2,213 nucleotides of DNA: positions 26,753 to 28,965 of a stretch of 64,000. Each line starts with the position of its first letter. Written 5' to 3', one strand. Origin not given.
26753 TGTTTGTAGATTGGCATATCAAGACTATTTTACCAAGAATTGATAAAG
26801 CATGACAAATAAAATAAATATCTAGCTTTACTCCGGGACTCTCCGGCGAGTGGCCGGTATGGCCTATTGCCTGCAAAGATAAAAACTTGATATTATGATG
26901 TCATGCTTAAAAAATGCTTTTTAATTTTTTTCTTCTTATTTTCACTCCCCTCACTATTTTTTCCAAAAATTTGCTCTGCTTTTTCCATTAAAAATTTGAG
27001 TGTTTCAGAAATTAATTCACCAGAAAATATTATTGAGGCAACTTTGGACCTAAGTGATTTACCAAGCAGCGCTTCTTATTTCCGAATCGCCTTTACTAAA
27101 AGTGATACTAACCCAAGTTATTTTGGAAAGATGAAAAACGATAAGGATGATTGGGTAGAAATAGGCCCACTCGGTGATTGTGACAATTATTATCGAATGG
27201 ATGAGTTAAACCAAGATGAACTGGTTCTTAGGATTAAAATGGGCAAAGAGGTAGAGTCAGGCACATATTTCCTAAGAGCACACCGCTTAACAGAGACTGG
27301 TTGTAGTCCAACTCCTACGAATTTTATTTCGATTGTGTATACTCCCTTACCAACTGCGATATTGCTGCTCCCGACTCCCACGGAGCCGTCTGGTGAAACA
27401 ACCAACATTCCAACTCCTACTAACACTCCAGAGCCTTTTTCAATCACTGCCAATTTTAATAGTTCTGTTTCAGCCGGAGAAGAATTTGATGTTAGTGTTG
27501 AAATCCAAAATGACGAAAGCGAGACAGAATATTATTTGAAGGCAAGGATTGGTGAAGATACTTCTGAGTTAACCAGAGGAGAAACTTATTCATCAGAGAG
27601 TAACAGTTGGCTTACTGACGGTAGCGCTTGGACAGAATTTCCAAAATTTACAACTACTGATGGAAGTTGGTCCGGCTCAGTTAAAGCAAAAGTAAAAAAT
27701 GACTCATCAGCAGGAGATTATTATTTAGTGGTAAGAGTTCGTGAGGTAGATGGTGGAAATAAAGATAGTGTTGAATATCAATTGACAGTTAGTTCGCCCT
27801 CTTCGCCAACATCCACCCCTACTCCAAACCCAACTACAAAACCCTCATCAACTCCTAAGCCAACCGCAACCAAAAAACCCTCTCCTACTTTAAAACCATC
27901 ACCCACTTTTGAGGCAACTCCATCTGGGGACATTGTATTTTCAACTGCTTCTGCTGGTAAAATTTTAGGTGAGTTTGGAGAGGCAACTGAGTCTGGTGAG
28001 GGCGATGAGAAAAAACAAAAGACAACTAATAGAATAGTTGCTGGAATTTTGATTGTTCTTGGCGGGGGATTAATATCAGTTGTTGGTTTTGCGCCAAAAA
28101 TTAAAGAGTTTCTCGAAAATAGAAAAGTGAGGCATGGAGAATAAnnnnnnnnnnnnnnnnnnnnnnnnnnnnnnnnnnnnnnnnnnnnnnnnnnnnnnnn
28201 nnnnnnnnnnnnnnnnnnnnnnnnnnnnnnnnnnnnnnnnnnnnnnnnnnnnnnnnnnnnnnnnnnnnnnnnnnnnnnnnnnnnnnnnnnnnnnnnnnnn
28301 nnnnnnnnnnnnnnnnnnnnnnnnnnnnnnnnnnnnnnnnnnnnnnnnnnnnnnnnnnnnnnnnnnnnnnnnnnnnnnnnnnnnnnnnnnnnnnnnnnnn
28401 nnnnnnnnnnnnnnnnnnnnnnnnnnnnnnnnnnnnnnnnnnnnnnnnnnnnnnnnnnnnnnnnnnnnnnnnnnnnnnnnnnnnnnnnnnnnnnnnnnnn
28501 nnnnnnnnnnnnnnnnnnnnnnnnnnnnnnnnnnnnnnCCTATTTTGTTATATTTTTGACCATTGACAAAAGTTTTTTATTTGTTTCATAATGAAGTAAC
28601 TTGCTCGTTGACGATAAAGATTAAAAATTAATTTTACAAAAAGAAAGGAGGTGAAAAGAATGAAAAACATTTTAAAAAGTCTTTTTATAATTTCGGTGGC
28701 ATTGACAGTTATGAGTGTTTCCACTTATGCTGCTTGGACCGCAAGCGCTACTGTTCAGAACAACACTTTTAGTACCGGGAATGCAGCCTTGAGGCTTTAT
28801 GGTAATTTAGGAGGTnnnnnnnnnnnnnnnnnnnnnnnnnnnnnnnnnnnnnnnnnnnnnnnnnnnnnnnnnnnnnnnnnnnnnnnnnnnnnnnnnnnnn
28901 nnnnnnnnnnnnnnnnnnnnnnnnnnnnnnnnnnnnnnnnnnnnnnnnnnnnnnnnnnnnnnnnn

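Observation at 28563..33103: TasA/camelysin-like, SipW signal peptidase and large surface protein operon (putative fibre/matrix system)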

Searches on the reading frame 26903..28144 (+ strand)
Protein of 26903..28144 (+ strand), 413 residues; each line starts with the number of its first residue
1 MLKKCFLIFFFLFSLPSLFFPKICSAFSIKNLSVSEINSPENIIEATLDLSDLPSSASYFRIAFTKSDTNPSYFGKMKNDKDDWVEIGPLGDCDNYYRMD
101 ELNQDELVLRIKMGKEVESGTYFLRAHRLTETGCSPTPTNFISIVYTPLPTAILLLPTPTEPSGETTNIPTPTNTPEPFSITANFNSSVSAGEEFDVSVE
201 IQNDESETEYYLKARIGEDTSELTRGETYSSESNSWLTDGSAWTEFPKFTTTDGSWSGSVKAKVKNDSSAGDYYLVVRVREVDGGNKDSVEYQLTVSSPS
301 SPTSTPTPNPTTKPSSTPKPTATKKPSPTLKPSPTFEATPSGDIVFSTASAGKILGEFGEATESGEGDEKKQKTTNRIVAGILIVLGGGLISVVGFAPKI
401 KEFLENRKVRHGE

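Call 3: search_protein_families(library=pfam, proteins=[window:26903-28144:+], max_evalue=0.1)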
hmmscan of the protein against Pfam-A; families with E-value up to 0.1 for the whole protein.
window:26903-28144:+ (413 aa): 2 families
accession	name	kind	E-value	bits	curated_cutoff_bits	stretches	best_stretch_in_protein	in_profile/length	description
PF07760.16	DUF1616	-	0.017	14.7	31.6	1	181-252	197-272/307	Protein of unknown function (DUF1616)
PF18560.7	Lectin_like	-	0.026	15.2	27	1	182-237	80-140/156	Lectin like domain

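Call 4: search_protein_families(library=ncbifam, proteins=[window:26903-28144:+], max_evalue=0.1)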
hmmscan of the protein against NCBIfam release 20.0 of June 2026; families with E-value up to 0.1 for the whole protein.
window:26903-28144:+ (413 aa): 5 families
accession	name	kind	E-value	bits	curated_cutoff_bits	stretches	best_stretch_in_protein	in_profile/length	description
NF033186.1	internalin_K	exception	0.003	16.1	1100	1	248-332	458-540/604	class 1 internalin InlK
NF052243.1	T4PFormProtSgmX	equivalog_domain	0.011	14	1800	1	284-342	284-342/1065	type IV pili formation protein SgmX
NF033506.0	PACE-CTERM-PROT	exception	0.034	12.8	110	1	173-211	479-517/627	putative S-layer protein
NF005848.0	PRK07764.2-4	equivalog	0.036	12.7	1259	1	279-345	388-457/827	DNA polymerase III subunit gamma and tau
NF007285.1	PRK09752.1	equivalog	0.052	11.2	1459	1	297-339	915-957/1250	AIDA-I family autotransporter adhesin YfaL/EhaC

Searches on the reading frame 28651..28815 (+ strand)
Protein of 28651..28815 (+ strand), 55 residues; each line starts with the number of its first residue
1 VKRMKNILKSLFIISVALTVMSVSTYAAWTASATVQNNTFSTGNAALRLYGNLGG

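Call 5: search_protein_families(library=ncbifam, proteins=[window:28651-28815:+], max_evalue=10)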
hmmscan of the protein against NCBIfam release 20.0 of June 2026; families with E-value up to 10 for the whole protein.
seq(55 aa): 4 families
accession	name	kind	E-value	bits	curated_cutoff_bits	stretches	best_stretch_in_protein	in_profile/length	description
TIGR04088.1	cognate_SipW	domain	3.1e-05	24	19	1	14-44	4-33/34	SipW-dependent-type signal peptide-containing protein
NF053514.2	JUQZ_fam_ocin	equivalog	0.0053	17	40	1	4-39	1-36/107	BLB8/JUQZ-1 family protein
NF005930.0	PRK07948.1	equivalog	0.019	15.5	82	1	16-38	40-62/86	monovalent cation/H+ antiporter complex subunit F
NF050121.1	bc1_QcrA_actin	exception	0.065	12.7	275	1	2-40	19-56/319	cytochrome bc1 complex Rieske iron-sulfur subunit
